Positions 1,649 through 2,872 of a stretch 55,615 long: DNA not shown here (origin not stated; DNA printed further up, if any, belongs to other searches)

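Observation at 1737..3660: Tandem TRPM-like SLOG (LSDAT) domain proteins as a self-contained high-GC operon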

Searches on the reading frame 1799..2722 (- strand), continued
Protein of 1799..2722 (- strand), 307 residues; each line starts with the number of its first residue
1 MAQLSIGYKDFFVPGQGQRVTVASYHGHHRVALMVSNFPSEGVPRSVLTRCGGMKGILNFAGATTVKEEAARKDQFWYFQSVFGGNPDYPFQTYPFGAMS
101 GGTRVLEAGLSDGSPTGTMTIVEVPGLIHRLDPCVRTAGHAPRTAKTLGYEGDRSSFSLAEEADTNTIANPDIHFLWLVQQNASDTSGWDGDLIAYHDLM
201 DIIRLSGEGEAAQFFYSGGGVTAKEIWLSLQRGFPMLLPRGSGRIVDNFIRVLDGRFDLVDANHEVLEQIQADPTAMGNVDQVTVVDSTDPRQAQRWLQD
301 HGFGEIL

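Call 93: search_protein_families(library=ncbifam, proteins=[L018:2843-3244:+, L019:5398-5859:+, L020:4627-5061:+, L016:4327-6918:+], max_evalue=0.01)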
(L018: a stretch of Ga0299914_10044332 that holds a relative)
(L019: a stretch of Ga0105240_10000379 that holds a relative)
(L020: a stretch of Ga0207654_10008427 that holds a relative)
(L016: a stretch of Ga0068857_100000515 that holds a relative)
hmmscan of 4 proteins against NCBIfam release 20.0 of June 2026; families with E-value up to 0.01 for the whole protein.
L018:2843-3244:+ (133 aa): 19 families
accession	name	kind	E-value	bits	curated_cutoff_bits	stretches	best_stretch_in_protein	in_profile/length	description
NF006961.0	PRK09438.1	equivalog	5.8e-11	42.1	103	1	7-118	12-137/151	dihydroneopterin triphosphate diphosphatase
TIGR00586.1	mutt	equivalog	2.9e-10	40.3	97.9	1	4-106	7-107/129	8-oxo-dGTP diphosphatase MutT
NF006530.0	PRK08999.1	equivalog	4.7e-09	35.7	245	1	5-111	9-113/315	Nudix family hydrolase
NF008044.0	PRK10776.1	equivalog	3.3e-08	33.5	148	1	13-113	16-113/130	8-oxo-dGTP diphosphatase MutT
TIGR02705.1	nudix_YtkD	equivalog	9.4e-06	25.3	154.4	1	8-61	28-78/156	RNA deprotection pyrophosphohydrolase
NF007834.0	PRK10546.1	equivalog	2e-05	24.4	156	1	8-113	10-112/135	pyrimidine (deoxy)nucleoside triphosphate diphosphatase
NF012016.0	PRK15472.1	equivalog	3.8e-05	23.4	95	1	14-66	16-69/141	nucleoside triphosphatase NudI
NF001936.0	PRK00714.1-3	equivalog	0.00016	21.6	118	1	31-59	38-66/155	RNA pyrophosphohydrolase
NF041652.1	Nud_hyd_Dein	equivalog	0.0008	19.7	200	1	5-61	16-76/152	Nudix hydrolase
NF003791.0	PRK05379.2-3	equivalog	0.00085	18.6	409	1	8-60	208-259/340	bifunctional nicotinamide-nucleotide adenylyltransferase/Nudix hydroxylase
NF003790.0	PRK05379.2-2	equivalog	0.0011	18.2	403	1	10-65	225-279/354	bifunctional nicotinamide mononucleotide adenylyltransferase/ADP-ribose pyrophosphatase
NF001934.0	PRK00714.1-1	equivalog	0.0012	18.3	241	1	9-70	14-71/176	RNA pyrophosphohydrolase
NF008736.0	PRK11762.1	equivalog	0.0014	18.2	169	1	31-78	77-125/186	ADP compounds hydrolase NudE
NF001937.0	PRK00714.1-4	equivalog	0.0021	17.7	139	1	29-67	32-68/161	RNA pyrophosphohydrolase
NF001299.0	PRK00241.1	equivalog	0.0022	17.5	158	1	35-61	166-192/263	NAD(+) diphosphatase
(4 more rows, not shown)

L019:5398-5859:+ (153 aa): 11 families
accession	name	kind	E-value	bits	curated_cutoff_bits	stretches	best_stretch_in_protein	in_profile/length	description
NF006530.0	PRK08999.1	equivalog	1.3e-07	31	245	1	30-78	27-75/315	Nudix family hydrolase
TIGR00586.1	mutt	equivalog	8.2e-06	25.8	97.9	1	34-78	30-74/129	8-oxo-dGTP diphosphatase MutT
NF008044.0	PRK10776.1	equivalog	9.3e-05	22.3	148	1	31-78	26-73/130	8-oxo-dGTP diphosphatase MutT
NF006961.0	PRK09438.1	equivalog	0.00012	21.6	103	0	76-126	87-134/151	dihydroneopterin triphosphate diphosphatase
NF012016.0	PRK15472.1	equivalog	0.00054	19.7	95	1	31-121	26-122/141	nucleoside triphosphatase NudI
NF007834.0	PRK10546.1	equivalog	0.0015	18.3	156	1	35-120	29-108/135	pyrimidine (deoxy)nucleoside triphosphate diphosphatase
NF052459.1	OxoGTPPhMutT1Mycb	equivalog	0.0017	17.5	475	1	38-95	31-85/292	8-oxo-(d)GTP phosphatase MutT1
NF002995.0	PRK03759.1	equivalog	0.0021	17.7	127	1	42-126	70-155/185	isopentenyl-diphosphate Delta-isomerase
NF011963.0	PRK15434.1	subfamily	0.0049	16.6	146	0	39-129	46-142/159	GDP-mannose mannosyl hydrolase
NF001938.0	PRK00714.1-5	equivalog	0.0059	16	116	0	30-66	39-75/172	RNA pyrophosphohydrolase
NF011922.0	PRK15393.1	equivalog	0.0097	15.6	152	0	29-123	59-149/182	NUDIX hydrolase YfcD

L020:4627-5061:+ (144 aa): 15 families
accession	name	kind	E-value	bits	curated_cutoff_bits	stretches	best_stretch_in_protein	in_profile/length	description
NF006530.0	PRK08999.1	equivalog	2.7e-11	43.1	245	1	9-128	11-123/315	Nudix family hydrolase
TIGR00586.1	mutt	equivalog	3.8e-11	43.1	97.9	1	3-134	5-128/129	8-oxo-dGTP diphosphatase MutT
NF008044.0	PRK10776.1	equivalog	2.6e-10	40.3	148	1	3-135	4-128/130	8-oxo-dGTP diphosphatase MutT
NF012016.0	PRK15472.1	equivalog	6.6e-10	38.8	95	1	9-119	9-124/141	nucleoside triphosphatase NudI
NF007834.0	PRK10546.1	equivalog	2.7e-08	33.7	156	1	34-116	30-108/135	pyrimidine (deoxy)nucleoside triphosphate diphosphatase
NF011963.0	PRK15434.1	subfamily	4.5e-08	33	146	1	5-117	18-134/159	GDP-mannose mannosyl hydrolase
NF001937.0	PRK00714.1-4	equivalog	3.6e-07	29.9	139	1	5-76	9-73/161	RNA pyrophosphohydrolase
NF001938.0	PRK00714.1-5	equivalog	2e-06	27.2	116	1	6-65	15-76/172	RNA pyrophosphohydrolase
NF041652.1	Nud_hyd_Dein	equivalog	1.2e-05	25.6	200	1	8-119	17-129/152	Nudix hydrolase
NF001934.0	PRK00714.1-1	equivalog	4.5e-05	22.9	241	1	6-76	10-73/176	RNA pyrophosphohydrolase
TIGR02705.1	nudix_YtkD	equivalog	0.0001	21.9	154.4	1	27-92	38-100/156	RNA deprotection pyrophosphohydrolase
NF006961.0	PRK09438.1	equivalog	0.00018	21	103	0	35-67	33-65/151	dihydroneopterin triphosphate diphosphatase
NF001935.0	PRK00714.1-2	equivalog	0.00097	18.7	259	1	28-76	25-73/183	RNA pyrophosphohydrolase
NF001936.0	PRK00714.1-3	equivalog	0.0013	18.7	118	1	33-64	34-65/155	RNA pyrophosphohydrolase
NF008736.0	PRK11762.1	equivalog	0.0017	17.9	169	1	38-71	78-111/186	ADP compounds hydrolase NudE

L016:4327-6918:+ (863 aa): 38 families (the best 25 are shown)
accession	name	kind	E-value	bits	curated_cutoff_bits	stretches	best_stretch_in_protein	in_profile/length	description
NF004561.0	PRK05901.1-3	equivalog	1.4e-36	126.8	582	1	289-361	465-537/537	RNA polymerase sigma factor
NF004560.0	PRK05901.1-1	equivalog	9.3e-34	117.4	711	1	290-361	445-516/516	RNA polymerase sigma factor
NF041931.2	MzaA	equivalog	2e-27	96.3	800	1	257-363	613-717/726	MZA anti-phage system associated sigma-70 family RNA polymerase sigma factor MzaA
NF004208.0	PRK05658.1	equivalog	7e-27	94.7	555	1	287-361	557-630/631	RNA polymerase sigma factor RpoD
NF006666.0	PRK09210.1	equivalog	2.8e-26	92.7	572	1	268-361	277-370/370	RNA polymerase sigma factor RpoD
NF005920.0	PRK07921.1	subfamily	6.3e-26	91.2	464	1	266-359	233-326/328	RNA polymerase sigma factor SigB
TIGR02393.1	RpoD_Cterm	equivalog_domain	2.2e-23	83.1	354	1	260-360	137-237/238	RNA polymerase sigma factor RpoD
NF005643.0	PRK07406.1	equivalog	5.5e-23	81.7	500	1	290-360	326-396/397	RNA polymerase sigma factor RpoD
NF004562.0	PRK05901.1-4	equivalog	5.3e-21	74.7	779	1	288-366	482-559/571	RNA polymerase sigma factor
NF005785.0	PRK07598.1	equivalog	2.5e-18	66.1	554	1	291-361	342-412/415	RNA polymerase sigma factor SigC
TIGR02394.1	rpoS_proteo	equivalog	6.3e-17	62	378.7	1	262-354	185-277/285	RNA polymerase sigma factor RpoS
TIGR02997.1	Sig70-cyanoRpoD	subfamily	1.4e-15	57.3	384.5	1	266-348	217-298/298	RNA polymerase sigma factor, RpoD/SigA family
NF004471.0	PRK05803.1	subfamily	2.7e-15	56.2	252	1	266-352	144-229/235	RNA polymerase sporulation sigma factor SigK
NF004207.0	PRK05657.1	equivalog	6.7e-15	55.2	394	1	265-356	231-322/329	RNA polymerase sigma factor RpoS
TIGR02937.1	sigma70-ECF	superfamily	3.5e-14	52.8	42.9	1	139-350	18-164/165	sigma-70 family RNA polymerase sigma factor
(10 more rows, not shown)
